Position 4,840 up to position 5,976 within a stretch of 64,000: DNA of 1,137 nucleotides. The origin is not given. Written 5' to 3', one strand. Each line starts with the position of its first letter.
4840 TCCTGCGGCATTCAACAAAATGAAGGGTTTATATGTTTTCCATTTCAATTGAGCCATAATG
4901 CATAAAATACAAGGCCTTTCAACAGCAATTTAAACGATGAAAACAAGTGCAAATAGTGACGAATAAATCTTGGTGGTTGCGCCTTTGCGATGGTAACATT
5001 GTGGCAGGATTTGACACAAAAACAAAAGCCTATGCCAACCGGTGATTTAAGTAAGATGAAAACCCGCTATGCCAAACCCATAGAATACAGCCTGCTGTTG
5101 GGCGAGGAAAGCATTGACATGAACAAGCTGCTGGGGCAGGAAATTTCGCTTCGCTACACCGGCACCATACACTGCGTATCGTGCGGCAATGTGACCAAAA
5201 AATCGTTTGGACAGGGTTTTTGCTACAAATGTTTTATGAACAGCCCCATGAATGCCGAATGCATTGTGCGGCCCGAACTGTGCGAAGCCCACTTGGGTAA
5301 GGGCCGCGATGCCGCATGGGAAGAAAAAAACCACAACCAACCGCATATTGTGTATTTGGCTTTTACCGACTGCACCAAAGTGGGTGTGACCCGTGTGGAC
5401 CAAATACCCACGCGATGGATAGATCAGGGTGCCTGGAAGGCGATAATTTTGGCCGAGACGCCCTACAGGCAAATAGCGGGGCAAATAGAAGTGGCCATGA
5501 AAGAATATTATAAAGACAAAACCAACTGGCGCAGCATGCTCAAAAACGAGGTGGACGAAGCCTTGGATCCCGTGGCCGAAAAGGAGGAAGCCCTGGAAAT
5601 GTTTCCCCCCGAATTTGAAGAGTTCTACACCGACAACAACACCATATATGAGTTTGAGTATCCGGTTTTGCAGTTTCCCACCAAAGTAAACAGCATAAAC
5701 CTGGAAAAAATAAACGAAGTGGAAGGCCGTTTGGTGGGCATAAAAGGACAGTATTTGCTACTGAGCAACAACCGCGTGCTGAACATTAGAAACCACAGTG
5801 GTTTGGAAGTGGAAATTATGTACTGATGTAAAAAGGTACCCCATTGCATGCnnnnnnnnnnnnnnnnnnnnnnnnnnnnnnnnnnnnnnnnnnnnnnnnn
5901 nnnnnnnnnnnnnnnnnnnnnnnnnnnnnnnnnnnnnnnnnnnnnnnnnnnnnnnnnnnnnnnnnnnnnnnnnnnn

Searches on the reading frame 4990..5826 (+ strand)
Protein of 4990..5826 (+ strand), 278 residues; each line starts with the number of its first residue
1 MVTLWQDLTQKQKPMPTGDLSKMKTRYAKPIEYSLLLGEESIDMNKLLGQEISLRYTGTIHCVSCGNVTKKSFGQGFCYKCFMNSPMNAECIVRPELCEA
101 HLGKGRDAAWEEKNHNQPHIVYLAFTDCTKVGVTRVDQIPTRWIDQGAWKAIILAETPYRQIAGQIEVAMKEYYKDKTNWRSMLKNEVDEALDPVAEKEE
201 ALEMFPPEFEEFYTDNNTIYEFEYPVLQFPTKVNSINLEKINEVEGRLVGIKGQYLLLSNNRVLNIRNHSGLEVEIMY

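Call 5: search_protein_families(library=pfam, proteins=[window:4990-5826:+], max_evalue=0.01)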
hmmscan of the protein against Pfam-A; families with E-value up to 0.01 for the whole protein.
window:4990-5826:+ (278 aa): 1 family
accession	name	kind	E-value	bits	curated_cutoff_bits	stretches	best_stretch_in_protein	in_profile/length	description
PF10977.13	DUF2797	-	3e-86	289.4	25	1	49-274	1-227/227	Protein of unknown function (DUF2797)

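Call 9: find_related_loci(query=window:4990-5826:+, collection=genome_contigs, flank=10000)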
Query window:4990-5826:+ (278 aa) in genome_contigs; peptide patterns used: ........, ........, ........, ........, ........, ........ (x = any residue, [..] = any of these).
112 stretches matched a pattern; 19 encode a relative of the query (tblastn E <= 1e-3); 19 distinct loci.
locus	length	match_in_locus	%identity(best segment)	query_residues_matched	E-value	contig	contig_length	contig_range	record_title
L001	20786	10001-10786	76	15-276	8e-144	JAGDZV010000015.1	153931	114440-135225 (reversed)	MAG: Bacteroidia bacterium isolate FR12bac10 FR12ZCynBig_contig_14810, whole genome shotgun sequence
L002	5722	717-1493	64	18-276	9e-110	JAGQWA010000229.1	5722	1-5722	MAG: Bacteroidetes bacterium isolate HKST-UBA117 NODE_229_length_5722_cov_2.542427, whole genome shotgun sequence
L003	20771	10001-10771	58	19-274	1e-106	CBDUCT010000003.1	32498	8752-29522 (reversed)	MAG TPA_asm: uncultured Cyclobacteriaceae bacterium isolate ERR2431956_binner23_Refined_30 genome assembly, contig: ERZ2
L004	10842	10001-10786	57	5-276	4e-106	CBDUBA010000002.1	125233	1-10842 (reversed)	MAG TPA_asm: uncultured Cyclobacteriaceae bacterium isolate ERR2431952_concoct_33 genome assembly, contig: ERZ23880211.6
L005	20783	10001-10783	55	17-278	4e-101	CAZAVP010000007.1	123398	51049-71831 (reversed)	MAG TPA_asm: uncultured Chryseobacterium sp. isolate SRP220891_co3_210 genome assembly, contig: NODE_53_length_123398_co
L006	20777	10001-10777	56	18-276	5e-99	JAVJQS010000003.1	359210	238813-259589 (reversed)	MAG: Vicingaceae bacterium isolate D1-CHI-04 k141_7650, whole genome shotgun sequence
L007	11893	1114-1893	53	18-278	2e-96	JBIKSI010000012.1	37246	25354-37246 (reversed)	MAG: Crocinitomicaceae bacterium isolate ME2015-06-27_3300042558_group6_bin163 Rohwer_bin806_scaffold_382_c1, whole geno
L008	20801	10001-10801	55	18-276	2e-96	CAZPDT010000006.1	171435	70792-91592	MAG TPA_asm: uncultured Fluviicola sp. isolate SRP187154_co1_288 genome assembly, contig: NODE_41_length_171435_cov_94.2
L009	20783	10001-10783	54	15-276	2e-95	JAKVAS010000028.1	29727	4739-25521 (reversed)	MAG: Crocinitomicaceae bacterium isolate ALOHA_ZT_8 ZT-Crocinitomicaceae-3_28, whole genome shotgun sequence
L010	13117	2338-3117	52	18-278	2e-95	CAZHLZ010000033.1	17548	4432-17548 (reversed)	MAG TPA_asm: uncultured Chitinophaga sp. isolate SRP329715_co2_185 genome assembly, contig: NODE_6243_length_17548_cov_4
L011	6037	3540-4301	52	20-274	5e-90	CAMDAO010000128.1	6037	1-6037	MAG: Chryseobacterium gleum isolate MH-09jul19-160 genome assembly, contig: MH-09jul19-C31742, whole genome shotgun sequ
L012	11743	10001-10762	51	20-274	5e-90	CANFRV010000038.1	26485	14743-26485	MAG: Flavobacteriales bacterium isolate Jr-16oct17-234 genome assembly, contig: Jr-16oct17-C3418, whole genome shotgun s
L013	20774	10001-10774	51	20-278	1e-89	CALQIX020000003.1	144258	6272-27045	MAG: Lishizhenia tianjinensis isolate HRSG-E13-bin-27 genome assembly, contig: HRSG-E13-C22, whole genome shotgun sequen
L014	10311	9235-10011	52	18-276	1e-88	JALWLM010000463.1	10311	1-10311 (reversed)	MAG: Crocinitomicaceae bacterium isolate M17_metabat2_scaf2bin.061 M17_NODE_7136_length_10311_cov_1.515220, whole genome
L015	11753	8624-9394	51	18-274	9e-89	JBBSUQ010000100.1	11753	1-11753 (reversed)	MAG: Flavobacteriales bacterium isolate SVL2_sbin.5 SVL2_sbin.5_k141_1453829_length_11753_cov_20.7733, whole genome shot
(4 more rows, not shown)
